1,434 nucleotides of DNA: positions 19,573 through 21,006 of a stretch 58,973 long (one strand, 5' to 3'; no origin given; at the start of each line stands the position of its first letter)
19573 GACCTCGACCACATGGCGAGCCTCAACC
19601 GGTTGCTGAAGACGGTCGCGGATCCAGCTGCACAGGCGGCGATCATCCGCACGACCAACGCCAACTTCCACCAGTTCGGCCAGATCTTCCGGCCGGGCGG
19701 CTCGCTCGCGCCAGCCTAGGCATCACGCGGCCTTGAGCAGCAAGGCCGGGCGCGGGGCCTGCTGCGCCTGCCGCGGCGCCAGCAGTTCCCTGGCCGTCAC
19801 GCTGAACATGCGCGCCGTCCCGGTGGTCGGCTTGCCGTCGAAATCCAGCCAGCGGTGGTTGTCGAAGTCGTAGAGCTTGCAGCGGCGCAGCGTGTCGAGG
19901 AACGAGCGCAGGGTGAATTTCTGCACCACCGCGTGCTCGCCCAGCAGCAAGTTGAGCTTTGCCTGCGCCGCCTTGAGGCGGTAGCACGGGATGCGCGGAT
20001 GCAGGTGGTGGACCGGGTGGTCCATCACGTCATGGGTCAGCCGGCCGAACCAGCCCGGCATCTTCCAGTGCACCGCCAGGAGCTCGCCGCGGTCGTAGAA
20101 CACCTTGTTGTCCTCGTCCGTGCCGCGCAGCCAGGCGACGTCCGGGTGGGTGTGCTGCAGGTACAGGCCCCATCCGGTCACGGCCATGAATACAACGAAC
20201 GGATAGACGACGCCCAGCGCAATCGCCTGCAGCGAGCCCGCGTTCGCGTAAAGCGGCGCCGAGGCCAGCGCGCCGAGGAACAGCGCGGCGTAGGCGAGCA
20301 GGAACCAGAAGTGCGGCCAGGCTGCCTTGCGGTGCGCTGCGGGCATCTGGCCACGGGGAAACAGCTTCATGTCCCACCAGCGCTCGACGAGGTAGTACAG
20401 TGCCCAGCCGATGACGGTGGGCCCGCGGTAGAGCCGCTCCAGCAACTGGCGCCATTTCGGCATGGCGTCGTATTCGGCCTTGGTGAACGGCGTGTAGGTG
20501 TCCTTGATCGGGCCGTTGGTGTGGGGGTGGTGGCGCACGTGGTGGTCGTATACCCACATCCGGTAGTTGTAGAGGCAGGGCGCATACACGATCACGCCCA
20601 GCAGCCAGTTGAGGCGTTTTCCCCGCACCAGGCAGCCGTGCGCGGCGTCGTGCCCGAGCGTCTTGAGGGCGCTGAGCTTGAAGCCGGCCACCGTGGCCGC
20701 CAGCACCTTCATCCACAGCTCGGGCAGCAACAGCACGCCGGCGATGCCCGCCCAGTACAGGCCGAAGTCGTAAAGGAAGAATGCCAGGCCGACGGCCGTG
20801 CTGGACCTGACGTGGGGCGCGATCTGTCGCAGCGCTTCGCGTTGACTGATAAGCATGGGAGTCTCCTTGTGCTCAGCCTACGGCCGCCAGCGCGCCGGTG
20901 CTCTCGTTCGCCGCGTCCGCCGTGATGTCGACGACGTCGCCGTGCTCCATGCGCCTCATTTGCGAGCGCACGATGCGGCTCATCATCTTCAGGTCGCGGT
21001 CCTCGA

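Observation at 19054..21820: RpfF-type DSF synthase operonic with a Delta12-like membrane desaturase, plus a heme-oxygenase-like di-iron enzyme: predicted new signal chemistry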

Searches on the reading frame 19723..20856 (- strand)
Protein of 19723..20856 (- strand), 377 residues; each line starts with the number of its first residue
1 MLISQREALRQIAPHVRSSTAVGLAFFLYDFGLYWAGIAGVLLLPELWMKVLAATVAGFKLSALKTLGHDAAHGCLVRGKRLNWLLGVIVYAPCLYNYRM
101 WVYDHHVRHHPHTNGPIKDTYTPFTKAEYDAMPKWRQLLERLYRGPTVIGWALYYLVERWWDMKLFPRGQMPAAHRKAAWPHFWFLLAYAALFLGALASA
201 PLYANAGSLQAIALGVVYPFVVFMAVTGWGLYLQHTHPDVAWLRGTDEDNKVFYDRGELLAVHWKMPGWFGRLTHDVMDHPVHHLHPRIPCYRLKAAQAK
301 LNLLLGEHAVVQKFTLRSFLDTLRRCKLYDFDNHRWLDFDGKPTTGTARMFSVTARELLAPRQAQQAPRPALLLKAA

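Call 5: search_protein_families(library=pfam, proteins=[window:19723-20856:-], max_evalue=0.01)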
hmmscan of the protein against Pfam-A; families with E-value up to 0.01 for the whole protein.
window:19723-20856:- (377 aa): 1 family
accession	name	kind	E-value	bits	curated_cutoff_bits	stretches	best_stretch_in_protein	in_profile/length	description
PF00487.30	FA_desaturase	-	6.5e-23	82.2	29.7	1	48-310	3-247/253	Fatty acid desaturase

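Call 6: search_protein_families(library=ncbifam, proteins=[window:19723-20856:-], max_evalue=0.01)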
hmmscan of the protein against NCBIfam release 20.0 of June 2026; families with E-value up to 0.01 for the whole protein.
window:19723-20856:- (377 aa): 4 families
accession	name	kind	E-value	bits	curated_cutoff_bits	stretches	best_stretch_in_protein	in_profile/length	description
NF052548.1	FAdesatDesABac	equivalog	2.6e-20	72.8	500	1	12-339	14-325/328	Delta(5) desaturase DesA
NF052549.1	FAdesatDesBBac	equivalog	1.6e-10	40.8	500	1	38-147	44-150/340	Delta(10) desaturase DesB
NF041365.1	GntB_guanitoxin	equivalog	5.6e-10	39.1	380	1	37-120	36-120/308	guanitoxin biosynthesis L-arginine gamma (S) hydroxylase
NF045688.1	BCarotHydoxCrtR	equivalog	8.4e-06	25.1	475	0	23-119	26-119/297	beta-carotene hydroxylase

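Call 9: search_solved_structures(query=window:19723-20856:-, max_evalue=10, show_alignments=2)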
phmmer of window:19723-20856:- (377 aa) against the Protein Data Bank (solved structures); distinct sequences matched with E-value up to 10: 16.
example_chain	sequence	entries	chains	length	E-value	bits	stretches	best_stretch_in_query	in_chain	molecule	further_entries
4eyc_A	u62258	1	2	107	1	11.5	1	328-370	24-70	Cathelicidin antimicrobial peptide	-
6kgj_B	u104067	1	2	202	1.4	11.1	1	89-148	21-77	Protein N-terminal glutamine amidohydrolase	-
8jjw_A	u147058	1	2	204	1.4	11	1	89-148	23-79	Protein N-terminal glutamine amidohydrolase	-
8jk1_A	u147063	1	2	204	1.4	11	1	89-148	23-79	Protein N-terminal glutamine amidohydrolase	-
8jjx_B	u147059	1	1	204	1.4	11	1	89-148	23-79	Protein N-terminal glutamine amidohydrolase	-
8jjy_A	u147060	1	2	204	1.4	11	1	89-148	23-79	Protein N-terminal glutamine amidohydrolase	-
8jk2_B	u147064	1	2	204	1.4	11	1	89-148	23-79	Protein N-terminal glutamine amidohydrolase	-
8jjg_B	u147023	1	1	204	1.4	11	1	89-148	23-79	Protein N-terminal glutamine amidohydrolase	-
8jji_B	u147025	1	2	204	1.4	11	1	89-148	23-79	Protein N-terminal glutamine amidohydrolase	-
8jju_A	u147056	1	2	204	1.4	11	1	89-148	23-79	Protein N-terminal glutamine amidohydrolase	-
8jjf_A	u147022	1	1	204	1.4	11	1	89-148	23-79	Protein N-terminal glutamine amidohydrolase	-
8jjz_A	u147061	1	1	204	1.4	11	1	89-148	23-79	Protein N-terminal glutamine amidohydrolase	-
8jk0_A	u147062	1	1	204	1.4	11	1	89-148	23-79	Protein N-terminal glutamine amidohydrolase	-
4w79_A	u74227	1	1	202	1.4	11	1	89-148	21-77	Protein N-terminal glutamine amidohydrolase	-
8jjh_B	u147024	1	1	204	1.4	11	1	89-148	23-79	Protein N-terminal glutamine amidohydrolase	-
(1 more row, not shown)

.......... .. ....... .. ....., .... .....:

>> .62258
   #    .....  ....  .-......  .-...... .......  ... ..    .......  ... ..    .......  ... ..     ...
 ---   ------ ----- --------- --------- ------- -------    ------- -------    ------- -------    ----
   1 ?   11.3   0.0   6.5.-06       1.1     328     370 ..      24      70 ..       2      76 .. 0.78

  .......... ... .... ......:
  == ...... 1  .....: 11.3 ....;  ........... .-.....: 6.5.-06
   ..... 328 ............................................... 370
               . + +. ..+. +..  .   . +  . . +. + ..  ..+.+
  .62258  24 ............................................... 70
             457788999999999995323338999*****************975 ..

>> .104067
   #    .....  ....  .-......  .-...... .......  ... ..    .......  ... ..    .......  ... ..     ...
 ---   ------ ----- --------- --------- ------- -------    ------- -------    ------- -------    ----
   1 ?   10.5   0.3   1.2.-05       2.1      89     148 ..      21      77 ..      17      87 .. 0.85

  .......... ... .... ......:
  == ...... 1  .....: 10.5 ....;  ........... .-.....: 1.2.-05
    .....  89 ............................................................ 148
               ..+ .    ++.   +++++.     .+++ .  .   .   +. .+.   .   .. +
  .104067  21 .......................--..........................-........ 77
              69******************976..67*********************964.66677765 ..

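Call 10: find_homologous_proteins(query=window:19723-20856:-, max_evalue=0.00001)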
Query window:19723-20856:- (377 aa): 194 proteins with E <= 0.00001 among 8000 candidates; the best 120 are listed.
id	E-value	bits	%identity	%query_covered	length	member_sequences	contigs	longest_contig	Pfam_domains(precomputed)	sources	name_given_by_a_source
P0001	3.7e-262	887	100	100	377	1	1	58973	PF00487.31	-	-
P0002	9.6e-253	856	96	100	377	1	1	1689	PF00487.31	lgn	-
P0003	2.1e-246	835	93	100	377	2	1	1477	PF00487.31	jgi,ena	-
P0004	1.1e-245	833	93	100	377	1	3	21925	PF00487.31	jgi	jgi:omega-6 fatty acid desaturase (delta-12 desaturase)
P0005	2.1e-245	832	92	100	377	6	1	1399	PF00487.31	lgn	-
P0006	2.3e-245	832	92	100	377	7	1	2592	PF00487.31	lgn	-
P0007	7.2e-245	830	93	100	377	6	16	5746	PF00487.31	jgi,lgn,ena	jgi:omega-6 fatty acid desaturase (delta-12 desaturase)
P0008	4.1e-243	825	92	100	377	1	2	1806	PF00487.31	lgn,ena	-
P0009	2.6e-239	812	91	100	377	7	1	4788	PF00487.31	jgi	jgi:omega-6 fatty acid desaturase (delta-12 desaturase)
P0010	9.6e-236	800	89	100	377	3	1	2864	PF00487.31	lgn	-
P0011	3.4e-235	799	89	100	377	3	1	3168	PF00487.31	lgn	-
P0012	1.2e-220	751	83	100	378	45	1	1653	PF00487.31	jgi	-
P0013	4.5e-220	749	83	100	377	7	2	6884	PF00487.31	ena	-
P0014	5.8e-219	745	83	100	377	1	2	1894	PF00487.31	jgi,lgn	jgi:omega-6 fatty acid desaturase (delta-12 desaturase)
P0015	2.2e-218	743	82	100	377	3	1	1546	PF00487.31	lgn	-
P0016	4.6e-207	706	77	100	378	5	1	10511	PF00487.31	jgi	jgi:acyl-lipid omega-6 desaturase (Delta-12 desaturase)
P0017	4.7e-206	703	76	100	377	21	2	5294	PF00487.31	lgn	-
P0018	6.6e-200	682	88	85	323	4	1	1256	PF00487.31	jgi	-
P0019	2.1e-199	681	75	98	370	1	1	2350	PF00487.31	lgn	-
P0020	3.2e-172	591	65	98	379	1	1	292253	PF00487.31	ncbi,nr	ncbi:MAG: fatty acid desaturase [Gammaproteobacteria bacterium]|nr:fatty acid desaturase [Gammaprote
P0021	6.8e-136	472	56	95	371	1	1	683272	PF00487.31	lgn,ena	-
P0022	2.1e-133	463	56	92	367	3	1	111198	PF00487.31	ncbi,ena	-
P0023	2.9e-132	460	77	66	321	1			PF00487.31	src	-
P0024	1.1e-123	431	54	92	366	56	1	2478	PF00487.31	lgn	-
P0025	4.2e-123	429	75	62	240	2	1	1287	PF00487.31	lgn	-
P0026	1.5e-114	401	50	91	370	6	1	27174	PF00487.31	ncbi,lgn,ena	-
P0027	3.5e-113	397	51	92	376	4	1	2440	PF00487.31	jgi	-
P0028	5.4e-113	396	51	91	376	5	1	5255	PF00487.31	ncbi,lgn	-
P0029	8.2e-113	396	51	90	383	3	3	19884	PF00487.31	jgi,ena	-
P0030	1.8e-111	391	51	91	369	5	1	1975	PF00487.31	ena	-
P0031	2.1e-111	391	51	91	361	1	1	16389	PF00487.31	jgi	jgi:acyl-lipid omega-6 desaturase (Delta-12 desaturase)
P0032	3.0e-110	387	50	91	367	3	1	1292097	PF00487.31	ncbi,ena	-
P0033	7.5e-109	382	48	94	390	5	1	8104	PF00487.31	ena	-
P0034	6.0e-108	380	49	94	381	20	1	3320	PF00487.31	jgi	jgi:omega-6 fatty acid desaturase (delta-12 desaturase)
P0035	2.8e-107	377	52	82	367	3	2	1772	PF00487.31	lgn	-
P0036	3.3e-107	377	48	93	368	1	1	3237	PF00487.31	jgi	jgi:acyl-lipid omega-6 desaturase (Delta-12 desaturase)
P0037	6.7e-107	376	51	91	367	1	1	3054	PF00487.31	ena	-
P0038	1.2e-106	375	50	91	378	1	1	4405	PF00487.31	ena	-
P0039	3.5e-106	374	50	89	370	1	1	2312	PF00487.31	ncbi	-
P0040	3.7e-106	374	47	92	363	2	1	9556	PF00487.31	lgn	-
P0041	4.1e-106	373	51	91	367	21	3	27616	PF00487.31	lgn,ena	-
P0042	6.1e-106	373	51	85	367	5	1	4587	PF00487.31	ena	-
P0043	7.2e-106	373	50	90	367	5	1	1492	PF00487.31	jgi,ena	-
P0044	2.2e-105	371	48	91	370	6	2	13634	PF00487.31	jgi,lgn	jgi:omega-6 fatty acid desaturase (delta-12 desaturase)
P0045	4.3e-105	370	50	93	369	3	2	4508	PF00487.31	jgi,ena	-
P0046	7.6e-105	369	47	97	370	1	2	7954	PF00487.31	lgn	-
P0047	2.1e-104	368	50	91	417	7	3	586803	PF00487.31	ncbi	-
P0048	3.2e-104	367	48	92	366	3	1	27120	PF00487.31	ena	-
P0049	5.5e-104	366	50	85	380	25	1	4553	PF00487.31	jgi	-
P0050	7.6e-104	366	51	90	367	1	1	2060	PF00487.31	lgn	-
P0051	1.1e-103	365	50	90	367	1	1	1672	PF00487.31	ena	-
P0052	6.0e-103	363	49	92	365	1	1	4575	PF00487.31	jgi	jgi:omega-6 fatty acid desaturase (delta-12 desaturase)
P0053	4.2e-102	360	47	92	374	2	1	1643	PF00487.31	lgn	-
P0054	6.4e-102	360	45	95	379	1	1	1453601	PF00487.31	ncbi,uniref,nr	ncbi:fatty acid desaturase family protein [Noviherbaspirillum saxi]|uniref:Fatty acid desaturase dom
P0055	6.6e-102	360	47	91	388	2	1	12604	PF00487.31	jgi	jgi:omega-6 fatty acid desaturase (delta-12 desaturase)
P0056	6.7e-102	360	49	85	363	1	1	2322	PF00487.31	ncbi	-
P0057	2.6e-101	358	46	91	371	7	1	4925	PF00487.31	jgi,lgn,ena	-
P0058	2.9e-101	357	44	92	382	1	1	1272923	PF00487.31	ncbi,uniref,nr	ncbi:fatty acid desaturase family protein [Undibacterium terreum]|uniref:Fatty acid desaturase n=1 T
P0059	3.3e-101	357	44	92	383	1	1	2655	PF00487.31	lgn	-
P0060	3.3e-101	357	50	84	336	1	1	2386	PF00487.31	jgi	jgi:omega-6 fatty acid desaturase (delta-12 desaturase)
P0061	9.2e-101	356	43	94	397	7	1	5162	PF00487.31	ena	-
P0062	1.0e-100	356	44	92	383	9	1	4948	PF00487.31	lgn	-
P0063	1.1e-100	356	47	92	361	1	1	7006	PF00487.31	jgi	jgi:acyl-lipid omega-6 desaturase (Delta-12 desaturase)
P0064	1.1e-100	356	46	90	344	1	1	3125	PF00487.31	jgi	jgi:omega-6 fatty acid desaturase (delta-12 desaturase)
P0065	1.4e-100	355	44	92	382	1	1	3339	PF00487.31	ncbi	-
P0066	1.9e-100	355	44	94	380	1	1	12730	PF00487.31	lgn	-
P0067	8.0e-100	353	49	91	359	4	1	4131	PF00487.31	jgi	jgi:omega-6 fatty acid desaturase (delta-12 desaturase)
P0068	1.2e-99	352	47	92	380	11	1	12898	PF00487.31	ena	-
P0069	1.7e-99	352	47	91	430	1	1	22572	PF00487.31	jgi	jgi:omega-6 fatty acid desaturase (delta-12 desaturase)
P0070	2.5e-99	351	44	90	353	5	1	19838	PF00487.31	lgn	-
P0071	4.6e-99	350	48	93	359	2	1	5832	PF00487.31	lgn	-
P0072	6.3e-99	350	45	92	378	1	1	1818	PF00487.31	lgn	-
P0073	8.2e-99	349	47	90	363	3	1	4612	PF00487.31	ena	-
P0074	1.7e-98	348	46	91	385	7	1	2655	PF00487.31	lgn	-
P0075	1.8e-98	348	48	91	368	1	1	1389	PF00487.31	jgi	jgi:acyl-lipid omega-6 desaturase (Delta-12 desaturase)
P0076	4.9e-98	347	45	90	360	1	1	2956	PF00487.31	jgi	jgi:acyl-lipid omega-6 desaturase (Delta-12 desaturase)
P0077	1.7e-97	345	43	91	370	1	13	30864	PF00487.31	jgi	jgi:omega-6 fatty acid desaturase (delta-12 desaturase)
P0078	2.4e-97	345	43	92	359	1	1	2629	PF00487.31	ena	-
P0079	1.3e-96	342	44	91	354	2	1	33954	PF00487.31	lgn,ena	-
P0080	1.7e-96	342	43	92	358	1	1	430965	PF00487.31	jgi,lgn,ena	-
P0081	2.0e-96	342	43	92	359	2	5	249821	PF00487.31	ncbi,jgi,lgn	ncbi:MAG: fatty acid desaturase family protein [Gammaproteobacteria bacterium]|jgi:omega-6 fatty aci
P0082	2.5e-96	341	46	91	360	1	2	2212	PF00487.31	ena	-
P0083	2.9e-96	341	50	84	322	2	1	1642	PF00487.31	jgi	-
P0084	4.0e-96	341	45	92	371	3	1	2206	PF00487.31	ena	-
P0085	6.4e-96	340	46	92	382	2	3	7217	PF00487.31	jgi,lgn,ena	-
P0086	1.6e-95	339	44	91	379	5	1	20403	PF00487.31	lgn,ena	-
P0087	4.9e-95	337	42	92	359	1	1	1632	PF00487.31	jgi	jgi:omega-6 fatty acid desaturase (delta-12 desaturase)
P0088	5.3e-95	337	43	93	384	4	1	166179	PF00487.31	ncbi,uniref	ncbi:fatty acid desaturase family protein [Undibacterium sp. SXout20W]|uniref:fatty acid desaturase 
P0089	5.9e-95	337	44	92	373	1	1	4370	PF00487.31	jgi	jgi:omega-6 fatty acid desaturase (delta-12 desaturase)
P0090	9.8e-95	336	43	92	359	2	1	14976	PF00487.31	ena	-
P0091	1.3e-94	336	46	91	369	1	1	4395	PF00487.31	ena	-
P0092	5.9e-94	333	45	91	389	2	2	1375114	PF00487.31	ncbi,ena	-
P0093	8.9e-94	333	45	91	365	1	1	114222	PF00487.31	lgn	-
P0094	1.1e-93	333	45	91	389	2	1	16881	PF00487.31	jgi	jgi:acyl-lipid omega-6 desaturase (Delta-12 desaturase)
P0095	1.4e-93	332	46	91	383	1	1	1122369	PF00487.31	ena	-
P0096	1.5e-93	332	45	92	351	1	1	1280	PF00487.31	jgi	jgi:acyl-lipid omega-6 desaturase (Delta-12 desaturase)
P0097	1.5e-93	332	45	92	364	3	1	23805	PF00487.31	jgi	jgi:omega-6 fatty acid desaturase (delta-12 desaturase)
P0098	2.0e-93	332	46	91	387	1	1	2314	PF00487.31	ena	-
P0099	4.8e-93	330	44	92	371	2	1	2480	PF00487.31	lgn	-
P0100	6.1e-93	330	46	91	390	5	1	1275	PF00487.31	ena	-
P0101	9.1e-93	330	44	91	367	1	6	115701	PF00487.31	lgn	-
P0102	3.5e-92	328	46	94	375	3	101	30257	PF00487.31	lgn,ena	-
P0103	7.7e-91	323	43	96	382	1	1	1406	PF00487.31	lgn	-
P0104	8.0e-91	323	45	92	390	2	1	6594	PF00487.31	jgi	jgi:acyl-lipid omega-6 desaturase (Delta-12 desaturase)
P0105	3.8e-90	321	44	91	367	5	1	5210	PF00487.31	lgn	-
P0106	9.1e-90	320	42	91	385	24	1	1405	PF00487.31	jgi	jgi:omega-6 fatty acid desaturase (delta-12 desaturase)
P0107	1.2e-89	319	43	90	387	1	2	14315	PF00487.31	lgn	-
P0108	7.5e-89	317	42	98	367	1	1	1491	PF00487.31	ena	-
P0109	8.7e-89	316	43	98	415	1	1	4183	PF00487.31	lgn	-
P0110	1.0e-88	316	45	92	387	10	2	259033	PF00487.31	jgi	jgi:omega-6 fatty acid desaturase (delta-12 desaturase)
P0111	2.8e-88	315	43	89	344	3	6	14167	PF00487.31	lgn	-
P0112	3.2e-88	315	41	94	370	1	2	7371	PF00487.31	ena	-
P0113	4.9e-88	314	44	91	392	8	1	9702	PF00487.31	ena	-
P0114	8.9e-88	313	42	95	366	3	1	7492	PF00487.31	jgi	jgi:omega-6 fatty acid desaturase (delta-12 desaturase)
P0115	1.2e-87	313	44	90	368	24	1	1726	PF00487.31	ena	-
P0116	8.6e-87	310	53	67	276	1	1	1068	PF00487.31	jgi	jgi:acyl-lipid omega-6 desaturase (Delta-12 desaturase)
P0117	1.7e-86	309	43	93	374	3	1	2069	PF00487.31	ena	-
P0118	2.1e-86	309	40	92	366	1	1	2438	PF00487.31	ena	-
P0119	3.1e-86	308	41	92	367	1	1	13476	PF00487.31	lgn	-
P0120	4.8e-86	307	46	77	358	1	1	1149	PF00487.31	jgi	jgi:omega-6 fatty acid desaturase (delta-12 desaturase)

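Call 12: find_related_loci(query=A1, collection=genome_contigs, flank=10000)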
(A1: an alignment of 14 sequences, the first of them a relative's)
Query A1 (377 aa) in genome_contigs; peptide patterns used: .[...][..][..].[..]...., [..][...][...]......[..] (x = any residue, [..] = any of these).
393 stretches matched a pattern; 167 encode a relative of the query (tblastn E <= 1e-3); the best 80 are kept; 80 distinct loci.
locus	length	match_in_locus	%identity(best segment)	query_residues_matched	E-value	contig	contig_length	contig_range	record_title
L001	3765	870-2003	83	1-377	0e+0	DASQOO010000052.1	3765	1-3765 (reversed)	MAG TPA_asm: Steroidobacteraceae bacterium isolate SMAG_U10805 k141_1479361, whole genome shotgun sequence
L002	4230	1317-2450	83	1-377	0e+0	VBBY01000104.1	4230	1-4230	MAG: Betaproteobacteria bacterium isolate BP_3 14_0927_02_20cm_scaffold_9068_e:7254, whole genome shotgun sequence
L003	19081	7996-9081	77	1-362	0e+0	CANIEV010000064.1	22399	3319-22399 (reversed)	MAG: Betaproteobacteria bacterium isolate RH-14apr17-109 genome assembly, contig: RH-14apr17-C5616, whole genome shotgun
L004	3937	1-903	76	67-367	2e-170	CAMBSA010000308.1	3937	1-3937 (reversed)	MAG: Bordetella parapertussis isolate AH-24oct19-201 genome assembly, contig: AH-24oct19-C61862, whole genome shotgun se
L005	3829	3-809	86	109-377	3e-163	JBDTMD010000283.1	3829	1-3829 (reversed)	MAG: Burkholderiales bacterium isolate cluster3_bin.118 NODE_147769_length_3829_cov_4.783254, whole genome shotgun seque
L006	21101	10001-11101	65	1-368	7e-171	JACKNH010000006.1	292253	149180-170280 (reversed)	MAG: Gammaproteobacteria bacterium isolate HK-STAS-PROT-139 HK-STAS-PROT-139_6, whole genome shotgun sequence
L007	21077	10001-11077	51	3-372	7e-119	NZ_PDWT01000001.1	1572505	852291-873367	Pseudoxanthomonas yeongjuensis strain DSM 18204 NODE_1_length_1572505_cov_28.4934, whole genome shotgun sequence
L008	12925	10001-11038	54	3-349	3e-118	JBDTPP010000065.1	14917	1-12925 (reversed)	MAG: Pseudoxanthomonas sp. isolate cluster3_bin.200 NODE_15822_length_14917_cov_10.031692, whole genome shotgun sequence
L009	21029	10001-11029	50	7-349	1e-116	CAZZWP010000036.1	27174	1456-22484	MAG: uncultured Rudaea sp. isolate Brown_P.bin.2 genome assembly, contig: NODE_56_length_27174_cov_5.712379, whole genom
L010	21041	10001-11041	51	4-351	7e-110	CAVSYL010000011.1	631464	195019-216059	MAG: uncultured beta proteobacterium isolate MFD05521.bin.1.264 genome assembly, contig: contig_43990, whole genome shot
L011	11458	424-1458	47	3-349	2e-109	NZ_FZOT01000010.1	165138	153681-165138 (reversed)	Noviherbaspirillum humi strain U15, whole genome shotgun sequence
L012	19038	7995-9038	49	3-364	3e-108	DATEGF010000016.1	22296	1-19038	MAG TPA_asm: Stellaceae bacterium isolate SMAG_U8778 k141_2267245, whole genome shotgun sequence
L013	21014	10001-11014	51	23-361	9e-108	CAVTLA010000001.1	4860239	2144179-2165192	MAG: uncultured Alphaproteobacteria bacterium isolate MFD06714.bin.1.37 genome assembly, contig: contig_15751, whole gen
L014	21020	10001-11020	50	4-346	2e-106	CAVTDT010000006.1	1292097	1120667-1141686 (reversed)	MAG: uncultured Alphaproteobacteria bacterium isolate MFD00991.bin.2.133 genome assembly, contig: contig_31472, whole ge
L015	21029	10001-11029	48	4-349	3e-106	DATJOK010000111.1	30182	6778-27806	MAG TPA_asm: Stellaceae bacterium isolate SMAG_U14885 k141_1771064, whole genome shotgun sequence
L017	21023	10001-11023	49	3-345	2e-105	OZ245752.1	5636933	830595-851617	MAG: Alphaproteobacteria bacterium isolate 60483b17-d283-4acc-97ec-cf52142c3eea genome assembly, chromosome: 1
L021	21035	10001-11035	44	4-350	9e-104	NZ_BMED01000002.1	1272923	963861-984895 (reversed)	Undibacterium terreum strain CGMCC 1.10998 sequence02, whole genome shotgun sequence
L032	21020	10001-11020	44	4-345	9e-99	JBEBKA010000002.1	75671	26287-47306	MAG: Gallionella sp. isolate TF_12 NODE_131_length_75671_cov_4.890277, whole genome shotgun sequence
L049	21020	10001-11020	41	4-345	6e-88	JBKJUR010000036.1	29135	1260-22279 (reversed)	MAG: Methylotenera sp. isolate ant_bin.8 S1Ck117_3621114_flag_0_multi_58.0000_len_29135, whole genome shotgun sequence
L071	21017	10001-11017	37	3-345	2e-79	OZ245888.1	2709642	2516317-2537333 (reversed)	MAG: Gammaproteobacteria bacterium isolate 350a5f61-b8f1-454f-ad59-faebc42396dc genome assembly, chromosome: 1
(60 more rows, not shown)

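Call 23: search_solved_structures(query=A1, max_evalue=10, show_alignments=2)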
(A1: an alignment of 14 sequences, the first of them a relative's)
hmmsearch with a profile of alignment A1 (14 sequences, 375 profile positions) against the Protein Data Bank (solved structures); distinct sequences matched with E-value up to 10: 2.
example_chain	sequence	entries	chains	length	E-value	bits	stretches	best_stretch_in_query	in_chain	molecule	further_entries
8xks_K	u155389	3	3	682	1.6e-11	46.8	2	210-346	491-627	Fatty acid desaturase domain-containing protein | FADL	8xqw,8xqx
28op_Q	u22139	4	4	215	1.1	11.2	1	116-148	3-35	Centromere protein Q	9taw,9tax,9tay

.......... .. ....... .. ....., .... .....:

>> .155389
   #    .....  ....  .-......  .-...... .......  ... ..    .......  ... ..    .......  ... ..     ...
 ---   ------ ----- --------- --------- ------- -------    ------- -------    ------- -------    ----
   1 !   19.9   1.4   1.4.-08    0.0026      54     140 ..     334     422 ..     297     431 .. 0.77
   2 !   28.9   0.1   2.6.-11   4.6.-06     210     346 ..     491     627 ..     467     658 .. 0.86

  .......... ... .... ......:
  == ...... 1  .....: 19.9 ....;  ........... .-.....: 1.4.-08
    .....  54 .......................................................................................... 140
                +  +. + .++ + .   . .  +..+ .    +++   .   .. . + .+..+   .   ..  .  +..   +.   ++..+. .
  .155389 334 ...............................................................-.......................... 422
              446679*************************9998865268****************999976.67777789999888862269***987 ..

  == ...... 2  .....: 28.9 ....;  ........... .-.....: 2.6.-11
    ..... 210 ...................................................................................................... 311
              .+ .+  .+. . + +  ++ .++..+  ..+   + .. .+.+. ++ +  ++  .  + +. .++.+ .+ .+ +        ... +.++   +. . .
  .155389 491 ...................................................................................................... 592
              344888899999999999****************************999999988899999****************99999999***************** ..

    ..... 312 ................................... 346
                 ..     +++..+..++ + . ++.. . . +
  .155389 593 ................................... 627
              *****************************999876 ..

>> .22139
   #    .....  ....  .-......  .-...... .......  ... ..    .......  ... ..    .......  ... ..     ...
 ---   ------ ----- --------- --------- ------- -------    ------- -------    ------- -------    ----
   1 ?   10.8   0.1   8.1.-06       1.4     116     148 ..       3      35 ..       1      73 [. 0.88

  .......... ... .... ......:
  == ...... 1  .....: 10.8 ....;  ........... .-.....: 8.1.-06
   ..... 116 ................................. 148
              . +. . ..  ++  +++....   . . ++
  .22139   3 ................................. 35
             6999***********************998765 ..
